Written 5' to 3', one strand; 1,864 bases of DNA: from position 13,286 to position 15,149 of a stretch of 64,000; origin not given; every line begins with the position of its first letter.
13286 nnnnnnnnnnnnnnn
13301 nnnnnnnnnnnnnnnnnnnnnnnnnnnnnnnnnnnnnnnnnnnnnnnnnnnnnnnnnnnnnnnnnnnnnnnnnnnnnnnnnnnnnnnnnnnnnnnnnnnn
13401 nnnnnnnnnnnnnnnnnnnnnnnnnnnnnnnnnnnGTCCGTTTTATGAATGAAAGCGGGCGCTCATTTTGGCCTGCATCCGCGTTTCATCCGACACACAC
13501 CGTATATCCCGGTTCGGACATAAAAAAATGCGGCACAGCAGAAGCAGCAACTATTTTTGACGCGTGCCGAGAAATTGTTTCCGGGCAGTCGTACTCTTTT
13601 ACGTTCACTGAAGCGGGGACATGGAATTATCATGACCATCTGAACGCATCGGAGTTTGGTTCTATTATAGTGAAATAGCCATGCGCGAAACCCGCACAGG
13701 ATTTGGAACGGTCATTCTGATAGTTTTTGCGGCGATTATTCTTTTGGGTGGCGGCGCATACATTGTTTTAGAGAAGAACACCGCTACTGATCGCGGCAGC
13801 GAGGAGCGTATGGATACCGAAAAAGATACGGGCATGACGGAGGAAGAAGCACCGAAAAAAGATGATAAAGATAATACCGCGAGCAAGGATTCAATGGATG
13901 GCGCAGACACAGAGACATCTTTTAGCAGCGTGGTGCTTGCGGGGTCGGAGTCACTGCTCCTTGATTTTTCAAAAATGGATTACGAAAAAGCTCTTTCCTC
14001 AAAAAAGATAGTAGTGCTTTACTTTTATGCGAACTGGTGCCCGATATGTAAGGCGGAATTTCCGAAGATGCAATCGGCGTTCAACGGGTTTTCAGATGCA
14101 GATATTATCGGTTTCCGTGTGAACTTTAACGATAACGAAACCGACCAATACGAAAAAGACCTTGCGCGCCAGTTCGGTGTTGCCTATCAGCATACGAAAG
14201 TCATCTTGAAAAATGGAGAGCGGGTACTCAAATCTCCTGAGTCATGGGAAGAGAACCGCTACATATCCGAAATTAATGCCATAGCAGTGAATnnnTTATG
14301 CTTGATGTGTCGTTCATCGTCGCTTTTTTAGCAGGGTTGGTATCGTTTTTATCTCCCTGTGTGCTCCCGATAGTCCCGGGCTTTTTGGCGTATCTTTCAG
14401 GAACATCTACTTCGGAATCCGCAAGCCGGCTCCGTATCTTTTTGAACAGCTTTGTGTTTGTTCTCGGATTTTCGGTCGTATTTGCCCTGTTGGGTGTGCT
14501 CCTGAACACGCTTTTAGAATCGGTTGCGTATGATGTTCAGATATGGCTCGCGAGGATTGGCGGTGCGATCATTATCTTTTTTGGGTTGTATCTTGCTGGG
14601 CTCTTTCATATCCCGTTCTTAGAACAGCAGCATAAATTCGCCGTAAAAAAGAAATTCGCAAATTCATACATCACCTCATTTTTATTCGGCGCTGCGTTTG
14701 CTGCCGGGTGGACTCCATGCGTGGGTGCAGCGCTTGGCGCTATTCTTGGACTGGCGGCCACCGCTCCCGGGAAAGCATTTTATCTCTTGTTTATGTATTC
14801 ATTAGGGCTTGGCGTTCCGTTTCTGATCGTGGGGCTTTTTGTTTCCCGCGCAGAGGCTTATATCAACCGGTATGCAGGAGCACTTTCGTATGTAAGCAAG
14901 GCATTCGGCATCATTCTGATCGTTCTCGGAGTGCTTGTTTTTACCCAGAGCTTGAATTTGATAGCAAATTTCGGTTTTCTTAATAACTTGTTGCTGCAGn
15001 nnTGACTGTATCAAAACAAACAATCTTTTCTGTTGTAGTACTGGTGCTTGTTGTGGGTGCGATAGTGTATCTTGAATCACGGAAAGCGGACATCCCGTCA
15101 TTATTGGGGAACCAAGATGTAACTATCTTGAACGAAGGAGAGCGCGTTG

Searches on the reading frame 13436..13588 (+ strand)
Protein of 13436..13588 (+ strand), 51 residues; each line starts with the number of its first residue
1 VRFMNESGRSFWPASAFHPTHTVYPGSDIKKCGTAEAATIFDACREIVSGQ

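Call 39: search_solved_structures(query=window:13436-13588:+, max_evalue=10, show_alignments=5)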
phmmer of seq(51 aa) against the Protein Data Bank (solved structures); distinct sequences matched with E-value up to 10: 1.
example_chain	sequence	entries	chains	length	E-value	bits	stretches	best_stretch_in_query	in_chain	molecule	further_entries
4r5d_A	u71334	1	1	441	1.4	12.8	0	23-48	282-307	Leucine rich repeat protein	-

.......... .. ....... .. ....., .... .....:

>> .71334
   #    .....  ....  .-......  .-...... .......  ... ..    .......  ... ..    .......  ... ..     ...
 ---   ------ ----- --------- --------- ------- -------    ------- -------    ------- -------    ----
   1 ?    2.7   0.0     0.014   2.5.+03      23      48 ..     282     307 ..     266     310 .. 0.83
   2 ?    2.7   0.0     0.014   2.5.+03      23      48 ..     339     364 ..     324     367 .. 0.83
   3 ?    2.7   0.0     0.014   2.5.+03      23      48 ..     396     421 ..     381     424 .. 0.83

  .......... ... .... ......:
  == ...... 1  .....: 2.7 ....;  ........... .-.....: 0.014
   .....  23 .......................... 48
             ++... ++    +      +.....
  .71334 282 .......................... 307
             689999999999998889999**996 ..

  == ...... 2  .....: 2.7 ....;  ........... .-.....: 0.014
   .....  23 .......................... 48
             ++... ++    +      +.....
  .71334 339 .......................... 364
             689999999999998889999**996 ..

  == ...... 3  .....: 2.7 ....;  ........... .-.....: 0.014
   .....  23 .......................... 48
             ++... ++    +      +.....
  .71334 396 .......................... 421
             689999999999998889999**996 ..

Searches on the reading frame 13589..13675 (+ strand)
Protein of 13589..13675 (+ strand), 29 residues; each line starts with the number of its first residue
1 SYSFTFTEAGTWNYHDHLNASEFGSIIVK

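Call 38: search_solved_structures(query=window:13589-13675:+, max_evalue=10, show_alignments=5)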
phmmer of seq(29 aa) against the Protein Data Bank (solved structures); distinct sequences matched with E-value up to 10: 70 (the best 60 are shown).
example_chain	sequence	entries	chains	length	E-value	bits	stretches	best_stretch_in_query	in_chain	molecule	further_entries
6xi1_AAA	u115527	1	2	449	4.6e-05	25.6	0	3-15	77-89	Flagellin hook IN motif family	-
4uah_A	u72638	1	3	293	0.0016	21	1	8-25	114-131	Copper oxidase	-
4w1t_A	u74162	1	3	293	0.0017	21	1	8-25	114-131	Copper oxidase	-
4uan_A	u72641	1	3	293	0.0017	21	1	8-25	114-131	Copper oxidase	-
3kw8_A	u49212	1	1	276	0.0017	21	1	8-25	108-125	Putative copper oxidase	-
4gy4_A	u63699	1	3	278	0.0017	21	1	8-25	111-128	Putative copper oxidase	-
4gxf_A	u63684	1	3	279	0.0018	20.9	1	8-25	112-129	Putative copper oxidase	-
9kol_A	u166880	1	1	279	0.0018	20.9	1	8-25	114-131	Copper oxidase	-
4wtq_A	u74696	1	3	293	0.0018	20.9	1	8-25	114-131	Copper oxidase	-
4n8u_A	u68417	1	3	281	0.0021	20.7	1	8-25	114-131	Multicopper oxidase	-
5mkm_A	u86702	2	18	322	0.0021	20.7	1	8-25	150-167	Two-domain laccase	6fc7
6yzd_AAA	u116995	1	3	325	0.0025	20.5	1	8-25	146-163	Copper oxidase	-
9nji_A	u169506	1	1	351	0.0027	20.4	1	8-25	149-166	Copper oxidase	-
9njj_A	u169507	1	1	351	0.0027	20.4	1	8-25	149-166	Copper oxidase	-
4m3h_A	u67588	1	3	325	0.0027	20.4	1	8-25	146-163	Copper oxidase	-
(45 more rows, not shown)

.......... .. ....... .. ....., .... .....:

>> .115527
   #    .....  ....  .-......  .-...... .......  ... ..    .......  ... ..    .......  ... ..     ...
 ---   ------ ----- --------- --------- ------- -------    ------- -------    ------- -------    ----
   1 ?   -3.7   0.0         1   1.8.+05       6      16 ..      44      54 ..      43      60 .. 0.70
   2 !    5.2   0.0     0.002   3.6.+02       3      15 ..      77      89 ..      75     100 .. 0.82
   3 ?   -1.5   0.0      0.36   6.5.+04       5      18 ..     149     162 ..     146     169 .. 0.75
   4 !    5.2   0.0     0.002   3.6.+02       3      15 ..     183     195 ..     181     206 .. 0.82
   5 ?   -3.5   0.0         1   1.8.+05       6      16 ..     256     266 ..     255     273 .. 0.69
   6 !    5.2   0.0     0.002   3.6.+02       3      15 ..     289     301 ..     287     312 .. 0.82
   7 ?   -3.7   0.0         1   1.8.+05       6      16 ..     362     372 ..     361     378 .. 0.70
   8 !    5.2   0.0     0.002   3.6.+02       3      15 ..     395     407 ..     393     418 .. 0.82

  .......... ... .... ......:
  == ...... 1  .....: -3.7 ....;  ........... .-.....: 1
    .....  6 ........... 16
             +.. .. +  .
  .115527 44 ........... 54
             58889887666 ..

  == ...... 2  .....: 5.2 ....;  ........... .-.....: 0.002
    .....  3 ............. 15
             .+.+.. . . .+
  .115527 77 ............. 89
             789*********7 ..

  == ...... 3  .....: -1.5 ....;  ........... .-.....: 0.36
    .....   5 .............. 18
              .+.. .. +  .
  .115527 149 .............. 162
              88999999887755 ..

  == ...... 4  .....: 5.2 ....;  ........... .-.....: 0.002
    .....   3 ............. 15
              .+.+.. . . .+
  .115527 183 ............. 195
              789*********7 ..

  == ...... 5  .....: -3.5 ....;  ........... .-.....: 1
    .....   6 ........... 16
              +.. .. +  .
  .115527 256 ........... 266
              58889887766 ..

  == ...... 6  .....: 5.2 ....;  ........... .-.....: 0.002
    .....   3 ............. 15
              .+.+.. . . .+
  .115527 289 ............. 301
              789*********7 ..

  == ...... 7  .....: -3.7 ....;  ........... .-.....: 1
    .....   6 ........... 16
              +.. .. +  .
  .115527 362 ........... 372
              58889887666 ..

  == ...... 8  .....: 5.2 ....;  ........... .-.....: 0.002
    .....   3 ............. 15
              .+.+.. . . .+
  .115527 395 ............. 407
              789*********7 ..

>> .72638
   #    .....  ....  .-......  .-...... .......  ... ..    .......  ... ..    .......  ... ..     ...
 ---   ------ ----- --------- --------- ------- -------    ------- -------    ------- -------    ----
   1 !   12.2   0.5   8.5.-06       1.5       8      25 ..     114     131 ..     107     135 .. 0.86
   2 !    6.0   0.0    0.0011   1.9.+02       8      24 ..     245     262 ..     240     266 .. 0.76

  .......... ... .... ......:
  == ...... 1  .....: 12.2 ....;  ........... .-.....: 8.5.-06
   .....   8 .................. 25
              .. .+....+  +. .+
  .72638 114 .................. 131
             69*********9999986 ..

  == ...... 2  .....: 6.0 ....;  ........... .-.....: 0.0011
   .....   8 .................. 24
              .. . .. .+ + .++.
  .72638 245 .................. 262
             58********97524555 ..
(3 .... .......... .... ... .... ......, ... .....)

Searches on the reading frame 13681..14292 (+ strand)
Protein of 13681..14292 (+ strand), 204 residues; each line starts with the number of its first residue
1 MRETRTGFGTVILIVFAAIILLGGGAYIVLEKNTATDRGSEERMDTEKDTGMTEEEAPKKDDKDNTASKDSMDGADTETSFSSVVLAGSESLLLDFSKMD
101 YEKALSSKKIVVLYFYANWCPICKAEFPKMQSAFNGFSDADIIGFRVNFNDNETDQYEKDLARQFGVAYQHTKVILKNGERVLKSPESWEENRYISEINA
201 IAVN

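Call 3: search_protein_families(library=pfam, proteins=[window:13681-14292:+], max_evalue=0.1)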
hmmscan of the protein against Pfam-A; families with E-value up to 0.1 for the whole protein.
window:13681-14292:+ (204 aa): 7 families
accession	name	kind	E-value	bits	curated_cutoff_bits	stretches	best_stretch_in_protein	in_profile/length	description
PF00085.26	Thioredoxin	-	1.7e-10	41.3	23.5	1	96-191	5-94/103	Thioredoxin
PF00578.27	AhpC-TSA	-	3.2e-08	34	26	1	105-153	23-71/124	AhpC/TSA family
PF08534.16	Redoxin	-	0.0001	22.5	26.6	1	94-153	16-74/148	Redoxin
PF13098.12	Thioredoxin_2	-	0.00044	21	27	1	106-172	3-78/104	Thioredoxin-like domain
PF13905.12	Thioredoxin_8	-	0.0012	19.6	27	1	109-160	2-56/94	Thioredoxin-like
PF13899.12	Thioredoxin_7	-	0.071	13.7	27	0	100-125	9-34/83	Thioredoxin-like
PF18112.7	Zn-C2H2_12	-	0.096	13.6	23.2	0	120-138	3-20/27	Autophagy receptor zinc finger-C2H2 domain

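Call 4: search_protein_families(library=ncbifam, proteins=[window:13681-14292:+], max_evalue=0.1)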
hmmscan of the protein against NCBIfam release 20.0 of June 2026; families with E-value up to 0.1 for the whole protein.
window:13681-14292:+ (204 aa): 19 families
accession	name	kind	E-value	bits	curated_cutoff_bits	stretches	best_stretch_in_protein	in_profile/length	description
TIGR01068.1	thioredoxin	equivalog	8.3e-08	32.3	96.8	1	100-185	5-84/101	thioredoxin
NF002854.0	PRK03147.1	subfamily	8.6e-07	29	170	1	102-176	56-132/176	thiol-disulfide oxidoreductase ResA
NF041202.1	StoA_CxxC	exception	8.6e-06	25.7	210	1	110-156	54-99/163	endospore biogenesis thiol-disulfide oxidoreductase StoA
TIGR01130.1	ER_PDI_fam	subfamily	1.9e-05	24.4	344.25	1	95-181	5-87/476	protein disulfide-isomerase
TIGR01126.1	pdi_dom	equivalog_domain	2.7e-05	24.4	107.2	1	102-198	7-97/105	protein disulfide-isomerase domain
TIGR00385.1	dsbE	subfamily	5e-05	22.9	123.15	1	101-155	56-106/173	DsbE family thiol:disulfide interchange protein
NF008229.0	PRK10996.1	equivalog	0.00013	21.7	125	1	96-182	40-119/141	thioredoxin TrxC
NF010625.0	PRK14018.1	equivalog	0.00031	19.4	522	1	101-184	49-133/521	bifunctional peptide-methionine (S)-S-oxide reductase MsrA/peptide-methionine (R)-S-oxide reductase MsrB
NF045694.1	seleno_TsoB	exception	0.00048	18.3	805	1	81-176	447-543/572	rhodanese/DsbD fusion-like selenoprotein TsoB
NF033598.2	elast_bind_EbpS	equivalog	0.0023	16.9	300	1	4-76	300-378/498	elastin-binding protein EbpS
NF011941.0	PRK15412.1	equivalog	0.0025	17.4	359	1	103-169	63-127/185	thiol:disulfide interchange protein DsbE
NF047697.1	ThioredTrxAClost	equivalog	0.0076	16.4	140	1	95-182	3-84/105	thioredoxin TrxA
NF042931.1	SAG1386_EF1546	equivalog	0.02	15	80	1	6-79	28-101/158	SAG1386/EF1546 family surface-associated protein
NF047696.1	ThlDiSintTplARhiz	equivalog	0.021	14.6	230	1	107-141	96-130/219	thiol:disulfide interchange protein TlpA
TIGR00424.1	APS_reduc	equivalog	0.028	13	553.2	1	60-186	333-447/464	5'-adenylylsulfate reductase, thioredoxin-independent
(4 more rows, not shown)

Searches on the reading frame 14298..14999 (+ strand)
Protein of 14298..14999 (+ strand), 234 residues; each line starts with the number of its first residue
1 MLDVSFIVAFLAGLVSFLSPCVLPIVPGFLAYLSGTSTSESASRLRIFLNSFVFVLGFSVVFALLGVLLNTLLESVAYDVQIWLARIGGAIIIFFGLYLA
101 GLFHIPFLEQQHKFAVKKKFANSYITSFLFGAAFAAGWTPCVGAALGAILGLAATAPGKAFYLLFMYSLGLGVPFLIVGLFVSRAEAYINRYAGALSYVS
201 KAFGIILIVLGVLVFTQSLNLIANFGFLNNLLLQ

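Call 3: search_protein_families(library=pfam, proteins=[window:14298-14999:+], max_evalue=0.1)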
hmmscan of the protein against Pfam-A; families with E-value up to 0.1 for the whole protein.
window:14298-14999:+ (234 aa): 2 families
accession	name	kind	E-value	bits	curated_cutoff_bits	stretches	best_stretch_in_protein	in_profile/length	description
PF02683.22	DsbD_TM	-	2.6e-18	66.6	27.1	1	7-215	6-215/219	Cytochrome C biogenesis protein transmembrane domain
PF13386.12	DsbD_2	-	7.3e-07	29.7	24.9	1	8-212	1-198/199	Cytochrome C biogenesis protein transmembrane region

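Call 4: search_protein_families(library=ncbifam, proteins=[window:14298-14999:+], max_evalue=0.1)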
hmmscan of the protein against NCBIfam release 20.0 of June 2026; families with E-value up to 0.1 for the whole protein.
window:14298-14999:+ (234 aa): 3 families
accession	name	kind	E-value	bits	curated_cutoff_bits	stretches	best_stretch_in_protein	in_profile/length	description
NF045694.1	seleno_TsoB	exception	5.8e-15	54.4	805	1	5-214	184-390/572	rhodanese/DsbD fusion-like selenoprotein TsoB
NF001419.0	PRK00293.1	subfamily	3.7e-14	52.2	330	1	4-219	170-386/574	protein-disulfide reductase DsbD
NF040495.1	tranport_ArsG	equivalog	1.1e-13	51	200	1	4-216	5-222/225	aromatic aminobenezylarsenical efflux permease ArsG family transporter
